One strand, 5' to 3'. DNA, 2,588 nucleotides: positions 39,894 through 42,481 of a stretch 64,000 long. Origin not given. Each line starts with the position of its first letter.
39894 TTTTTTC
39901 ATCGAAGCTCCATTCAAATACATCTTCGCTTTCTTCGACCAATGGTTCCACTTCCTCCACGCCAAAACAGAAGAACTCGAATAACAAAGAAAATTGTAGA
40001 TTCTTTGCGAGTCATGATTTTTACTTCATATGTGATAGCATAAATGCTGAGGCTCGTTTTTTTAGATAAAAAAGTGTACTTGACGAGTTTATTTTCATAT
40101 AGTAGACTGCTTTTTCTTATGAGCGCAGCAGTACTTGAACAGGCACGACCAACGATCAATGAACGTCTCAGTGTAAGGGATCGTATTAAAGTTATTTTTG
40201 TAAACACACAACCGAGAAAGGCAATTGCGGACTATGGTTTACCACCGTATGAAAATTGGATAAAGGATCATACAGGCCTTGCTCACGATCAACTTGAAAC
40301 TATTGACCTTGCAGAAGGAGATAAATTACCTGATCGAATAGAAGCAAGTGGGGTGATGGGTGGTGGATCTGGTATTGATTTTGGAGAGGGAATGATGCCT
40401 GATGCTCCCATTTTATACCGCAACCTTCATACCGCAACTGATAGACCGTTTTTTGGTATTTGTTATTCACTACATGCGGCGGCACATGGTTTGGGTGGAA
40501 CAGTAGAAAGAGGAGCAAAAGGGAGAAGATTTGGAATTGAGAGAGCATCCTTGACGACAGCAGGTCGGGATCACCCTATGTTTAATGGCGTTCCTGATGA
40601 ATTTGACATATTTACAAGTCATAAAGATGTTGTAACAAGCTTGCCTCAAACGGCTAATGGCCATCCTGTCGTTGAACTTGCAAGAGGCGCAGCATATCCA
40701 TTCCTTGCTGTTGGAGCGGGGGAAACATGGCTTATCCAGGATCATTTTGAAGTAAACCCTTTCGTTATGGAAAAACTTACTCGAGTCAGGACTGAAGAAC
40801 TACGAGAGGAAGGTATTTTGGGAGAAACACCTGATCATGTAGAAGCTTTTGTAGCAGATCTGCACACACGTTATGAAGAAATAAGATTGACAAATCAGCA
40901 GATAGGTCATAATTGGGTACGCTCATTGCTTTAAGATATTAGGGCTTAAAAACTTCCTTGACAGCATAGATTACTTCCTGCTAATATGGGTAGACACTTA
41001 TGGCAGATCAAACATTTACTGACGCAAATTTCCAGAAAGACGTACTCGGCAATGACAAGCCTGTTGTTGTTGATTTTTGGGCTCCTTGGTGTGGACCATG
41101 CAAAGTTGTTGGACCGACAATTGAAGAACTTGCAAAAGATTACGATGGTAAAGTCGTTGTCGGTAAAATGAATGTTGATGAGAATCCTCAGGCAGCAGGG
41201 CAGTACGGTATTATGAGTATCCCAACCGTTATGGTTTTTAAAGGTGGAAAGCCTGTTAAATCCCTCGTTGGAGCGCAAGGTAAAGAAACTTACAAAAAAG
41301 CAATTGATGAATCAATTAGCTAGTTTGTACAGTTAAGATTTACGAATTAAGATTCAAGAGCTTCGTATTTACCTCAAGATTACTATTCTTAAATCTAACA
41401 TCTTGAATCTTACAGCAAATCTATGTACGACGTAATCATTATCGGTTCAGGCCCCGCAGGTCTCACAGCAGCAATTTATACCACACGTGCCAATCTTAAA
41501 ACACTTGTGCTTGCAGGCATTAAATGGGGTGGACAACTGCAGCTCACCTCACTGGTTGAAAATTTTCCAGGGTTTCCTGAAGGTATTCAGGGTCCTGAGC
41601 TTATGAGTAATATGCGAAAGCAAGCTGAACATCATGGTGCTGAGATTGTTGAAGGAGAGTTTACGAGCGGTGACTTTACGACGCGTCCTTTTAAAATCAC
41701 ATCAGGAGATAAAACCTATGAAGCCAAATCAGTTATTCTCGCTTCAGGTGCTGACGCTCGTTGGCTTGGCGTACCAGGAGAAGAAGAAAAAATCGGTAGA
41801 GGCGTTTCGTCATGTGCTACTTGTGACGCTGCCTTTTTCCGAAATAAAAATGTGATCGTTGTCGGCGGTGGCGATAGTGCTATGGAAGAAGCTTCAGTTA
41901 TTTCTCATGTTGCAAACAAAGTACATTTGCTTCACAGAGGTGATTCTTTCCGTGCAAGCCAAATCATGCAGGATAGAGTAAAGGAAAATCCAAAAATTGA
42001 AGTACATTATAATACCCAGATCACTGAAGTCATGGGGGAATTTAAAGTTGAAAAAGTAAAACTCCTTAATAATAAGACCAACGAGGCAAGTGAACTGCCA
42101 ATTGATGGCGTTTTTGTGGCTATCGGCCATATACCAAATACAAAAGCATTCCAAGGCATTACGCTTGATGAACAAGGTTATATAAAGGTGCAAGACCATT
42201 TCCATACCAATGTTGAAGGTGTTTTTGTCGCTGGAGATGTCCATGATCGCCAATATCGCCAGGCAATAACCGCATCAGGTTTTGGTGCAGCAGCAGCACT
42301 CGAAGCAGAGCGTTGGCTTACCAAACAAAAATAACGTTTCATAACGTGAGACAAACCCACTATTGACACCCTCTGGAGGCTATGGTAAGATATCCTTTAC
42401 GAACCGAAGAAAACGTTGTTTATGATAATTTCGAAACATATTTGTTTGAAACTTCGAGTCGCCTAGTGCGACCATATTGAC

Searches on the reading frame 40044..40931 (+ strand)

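Call 10: search_protein_families(library=pfam, proteins=[window:40044-40931:+], max_evalue=0.001)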
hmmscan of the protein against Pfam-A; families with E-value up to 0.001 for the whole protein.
window:40044-40931:+ (296 aa): 1 family
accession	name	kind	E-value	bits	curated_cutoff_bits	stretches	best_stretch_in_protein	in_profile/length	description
PF00117.34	GATase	-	2.2e-07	31.2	22.8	1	130-202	70-140/190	Glutamine amidotransferase class-I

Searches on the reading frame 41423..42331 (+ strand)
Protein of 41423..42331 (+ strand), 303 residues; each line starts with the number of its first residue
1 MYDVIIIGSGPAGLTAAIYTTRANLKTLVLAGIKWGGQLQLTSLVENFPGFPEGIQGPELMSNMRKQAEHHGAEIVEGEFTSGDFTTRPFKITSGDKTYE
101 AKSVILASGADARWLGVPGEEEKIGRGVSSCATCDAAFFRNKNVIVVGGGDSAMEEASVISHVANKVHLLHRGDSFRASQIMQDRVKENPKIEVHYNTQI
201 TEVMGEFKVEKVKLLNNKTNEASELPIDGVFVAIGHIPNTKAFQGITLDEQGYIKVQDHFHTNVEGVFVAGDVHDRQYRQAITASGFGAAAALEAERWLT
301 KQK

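Call 10: search_protein_families(library=pfam, proteins=[window:41423-42331:+], max_evalue=0.001)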
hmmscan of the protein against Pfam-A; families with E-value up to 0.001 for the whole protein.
window:41423-42331:+ (303 aa): 11 families
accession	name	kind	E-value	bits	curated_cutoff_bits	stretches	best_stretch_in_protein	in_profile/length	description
PF07992.20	Pyr_redox_2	-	9.7e-55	186.5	26.1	1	2-285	1-288/291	Pyridine nucleotide-disulphide oxidoreductase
PF13738.12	Pyr_redox_3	-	2.2e-24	86.7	30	1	87-271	111-305/305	Pyridine nucleotide-disulphide oxidoreductase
PF00070.33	Pyr_redox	-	2.6e-18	66.7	22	1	143-214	1-79/82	Pyridine nucleotide-disulphide oxidoreductase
PF03486.20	HI0933_like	-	1.8e-07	31.3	50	0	3-32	2-31/244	HI0933-like protein Rossmann domain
PF01266.30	DAO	-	1e-06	29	27.9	0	56-115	147-209/353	FAD dependent oxidoreductase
PF01946.23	Thi4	-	1.1e-06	28.5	26.2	1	3-31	19-48/235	Thi4 family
PF00890.30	FAD_binding_2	-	3.1e-06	27.1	20.4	1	3-34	1-32/414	FAD binding domain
PF12831.13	FAD_oxidored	-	8.8e-06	25.7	27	1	3-38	1-37/416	FAD dependent oxidoreductase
PF13434.12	Lys_Orn_oxgnase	-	2.5e-05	24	21.3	0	96-171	143-220/339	L-lysine 6-monooxygenase/L-ornithine 5-monooxygenase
PF01134.28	GIDA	-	6.4e-05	22.6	22.1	0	3-30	1-28/391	Glucose inhibited division protein A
PF00743.25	FMO-like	-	0.00061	18.8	22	1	118-206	160-248/532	Flavin-binding monooxygenase-like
